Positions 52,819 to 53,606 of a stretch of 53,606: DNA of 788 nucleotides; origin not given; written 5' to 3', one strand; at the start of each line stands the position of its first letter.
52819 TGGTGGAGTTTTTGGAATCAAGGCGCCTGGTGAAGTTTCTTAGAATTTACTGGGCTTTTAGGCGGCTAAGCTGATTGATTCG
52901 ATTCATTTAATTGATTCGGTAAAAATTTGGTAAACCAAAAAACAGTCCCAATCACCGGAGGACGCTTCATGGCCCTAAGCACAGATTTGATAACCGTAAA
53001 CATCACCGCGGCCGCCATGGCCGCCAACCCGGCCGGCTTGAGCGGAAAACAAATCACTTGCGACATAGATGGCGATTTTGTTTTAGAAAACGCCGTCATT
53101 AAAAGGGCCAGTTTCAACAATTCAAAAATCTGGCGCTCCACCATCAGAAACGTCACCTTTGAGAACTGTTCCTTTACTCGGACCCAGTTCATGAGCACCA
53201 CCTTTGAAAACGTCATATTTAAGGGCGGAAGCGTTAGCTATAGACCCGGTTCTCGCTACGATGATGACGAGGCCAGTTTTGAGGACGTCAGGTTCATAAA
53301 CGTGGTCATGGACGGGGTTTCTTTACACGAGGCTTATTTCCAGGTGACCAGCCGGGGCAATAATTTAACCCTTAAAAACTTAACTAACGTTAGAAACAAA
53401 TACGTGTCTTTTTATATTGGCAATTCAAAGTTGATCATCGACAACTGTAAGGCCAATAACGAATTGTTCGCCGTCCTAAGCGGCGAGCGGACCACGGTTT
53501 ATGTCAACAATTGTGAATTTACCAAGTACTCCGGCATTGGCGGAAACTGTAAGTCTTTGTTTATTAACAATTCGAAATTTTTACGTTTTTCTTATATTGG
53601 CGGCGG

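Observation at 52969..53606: Untracked pentapeptide-repeat beta-helix gene immediately after the candidate effector: possible immunity protein or DNA mimic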

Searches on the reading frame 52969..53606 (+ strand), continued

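Call 68: search_protein_representatives(alignment_id=A2)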
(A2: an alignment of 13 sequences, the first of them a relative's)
Query: 13 sequences, 398 profile positions. Proteins with E-value up to 0.001 (for the whole library): 160; up to 1e-10: 80; up to 1e-30: 32. The best 150 are listed.
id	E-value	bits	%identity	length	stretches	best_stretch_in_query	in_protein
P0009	1.3e-217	738.6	-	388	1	12-398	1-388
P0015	2.6e-170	582.8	-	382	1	12-397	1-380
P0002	8.0e-127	439.6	-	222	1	1-223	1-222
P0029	3.5e-74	266.3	-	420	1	19-396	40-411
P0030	3.3e-70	253.2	-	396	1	8-394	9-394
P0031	4.5e-56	206.7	-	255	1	147-395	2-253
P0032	6.7e-54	199.5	-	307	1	90-395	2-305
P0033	3.3e-53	197.2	-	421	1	10-396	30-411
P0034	4.9e-51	190.1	-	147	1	252-398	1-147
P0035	5.7e-48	180.0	-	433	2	59-395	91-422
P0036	8.2e-46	172.9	-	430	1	6-395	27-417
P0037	2.2e-44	168.2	-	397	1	15-395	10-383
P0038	2.6e-44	167.9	-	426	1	15-395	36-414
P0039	2.1e-43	165.0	-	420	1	14-395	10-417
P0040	5.8e-42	160.2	-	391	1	13-396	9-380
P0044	2.2e-38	148.4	-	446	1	23-395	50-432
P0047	1.3e-36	142.6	-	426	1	15-395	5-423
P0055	9.9e-33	129.8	-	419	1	36-395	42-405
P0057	5.5e-31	124.1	-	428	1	17-395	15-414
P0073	1.2e-21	93.3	-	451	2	35-395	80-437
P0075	5.8e-21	91.1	-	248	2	13-186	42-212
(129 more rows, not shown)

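Call 78: search_protein_families(library=padloc, proteins=[L001:9779-10975:+, window:52969-53604:+], max_evalue=0.01)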
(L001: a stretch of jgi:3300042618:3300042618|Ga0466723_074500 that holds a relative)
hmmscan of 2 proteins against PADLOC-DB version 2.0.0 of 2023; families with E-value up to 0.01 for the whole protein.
L001:9779-10975:+ (398 aa): 0 families

window:52969-53604:+ (212 aa): 0 families

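Call 85: list_cluster_members(proteins=[P0029, P0033, P0036, P0044, P0055, P0057, P0039, P0047, P0073, P0075])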
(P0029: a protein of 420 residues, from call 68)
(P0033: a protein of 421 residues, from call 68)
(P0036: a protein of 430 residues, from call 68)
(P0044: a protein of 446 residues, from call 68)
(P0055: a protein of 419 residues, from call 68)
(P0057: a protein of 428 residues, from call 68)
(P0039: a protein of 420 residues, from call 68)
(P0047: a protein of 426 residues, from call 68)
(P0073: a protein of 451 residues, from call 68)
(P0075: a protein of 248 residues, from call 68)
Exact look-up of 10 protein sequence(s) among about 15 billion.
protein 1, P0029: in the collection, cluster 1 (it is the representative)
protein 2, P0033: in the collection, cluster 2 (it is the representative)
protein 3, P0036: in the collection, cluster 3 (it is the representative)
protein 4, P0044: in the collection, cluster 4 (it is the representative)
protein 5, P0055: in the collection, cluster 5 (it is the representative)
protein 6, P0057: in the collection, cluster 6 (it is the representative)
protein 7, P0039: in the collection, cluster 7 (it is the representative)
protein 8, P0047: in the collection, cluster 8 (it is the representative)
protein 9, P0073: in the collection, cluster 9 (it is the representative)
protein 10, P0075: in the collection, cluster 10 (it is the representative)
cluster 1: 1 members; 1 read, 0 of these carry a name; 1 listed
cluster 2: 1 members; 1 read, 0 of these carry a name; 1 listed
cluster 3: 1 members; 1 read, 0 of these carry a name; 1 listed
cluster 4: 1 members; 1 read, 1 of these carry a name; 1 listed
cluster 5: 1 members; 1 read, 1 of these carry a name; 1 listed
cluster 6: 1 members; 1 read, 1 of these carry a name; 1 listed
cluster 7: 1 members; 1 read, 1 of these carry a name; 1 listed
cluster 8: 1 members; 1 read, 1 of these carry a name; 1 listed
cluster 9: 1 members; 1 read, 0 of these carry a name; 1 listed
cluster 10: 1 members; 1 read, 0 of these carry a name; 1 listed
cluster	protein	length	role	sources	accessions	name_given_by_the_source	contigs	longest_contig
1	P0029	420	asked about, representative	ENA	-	-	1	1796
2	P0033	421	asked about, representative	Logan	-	-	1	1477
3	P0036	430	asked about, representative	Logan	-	-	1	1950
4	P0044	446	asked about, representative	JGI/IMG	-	uncharacterized protein YjbI with pentapeptide repeats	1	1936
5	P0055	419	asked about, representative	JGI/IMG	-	uncharacterized protein YjbI with pentapeptide repeats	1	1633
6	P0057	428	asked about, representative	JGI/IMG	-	uncharacterized protein YjbI with pentapeptide repeats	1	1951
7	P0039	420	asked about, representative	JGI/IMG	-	uncharacterized protein YjbI with pentapeptide repeats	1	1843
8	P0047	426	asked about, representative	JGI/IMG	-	uncharacterized protein YjbI with pentapeptide repeats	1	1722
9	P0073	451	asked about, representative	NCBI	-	-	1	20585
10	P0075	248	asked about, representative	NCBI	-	-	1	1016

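Call 86: find_encoding_contigs(protein=P0073, flank=10000)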
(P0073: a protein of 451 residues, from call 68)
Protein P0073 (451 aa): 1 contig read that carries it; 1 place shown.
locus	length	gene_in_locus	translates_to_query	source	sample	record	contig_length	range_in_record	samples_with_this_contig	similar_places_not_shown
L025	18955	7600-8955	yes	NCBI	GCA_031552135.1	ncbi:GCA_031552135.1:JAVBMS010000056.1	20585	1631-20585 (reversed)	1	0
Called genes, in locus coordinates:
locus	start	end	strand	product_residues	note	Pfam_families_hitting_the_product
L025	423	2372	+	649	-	PF06480:FtsH_ext, PF06068:TIP49 (faint), PF00004:AAA, PF07728:AAA_5 (faint), PF17862:AAA_lid_3, PF01434:Peptidase_M41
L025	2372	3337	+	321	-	PF00809:Pterin_bind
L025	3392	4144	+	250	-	PF19293:CdaA_N, PF02457:DAC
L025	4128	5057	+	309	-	PF07949:YbbR (faint)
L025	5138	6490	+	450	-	PF02878:PGM_PMM_I, PF02879:PGM_PMM_II, PF02880:PGM_PMM_III, PF00408:PGM_PMM_IV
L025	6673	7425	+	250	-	-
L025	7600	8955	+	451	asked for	PF13599:Pentapeptide_4 (weak)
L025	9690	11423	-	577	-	PF01979:Amidohydro_1, PF07969:Amidohydro_3 (faint), PF13382:Adenine_deam_C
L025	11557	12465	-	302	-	PF03331:LpxC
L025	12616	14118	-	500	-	PF13167:GTP-bdg_N, PF16360:GTP-bdg_M, PF03193:RsgA_GTPase (faint), PF00350:Dynamin_N (faint), PF01926:MMR_HSR1, PF02421:FeoB_N (weak)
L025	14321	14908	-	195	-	PF02142:MGS, PF01808:AICARFT_IMPCHas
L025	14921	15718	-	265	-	-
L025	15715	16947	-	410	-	PF02441:Flavoprotein, PF04127:DFP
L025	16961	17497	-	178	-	-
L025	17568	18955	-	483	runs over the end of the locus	PF02386:TrkH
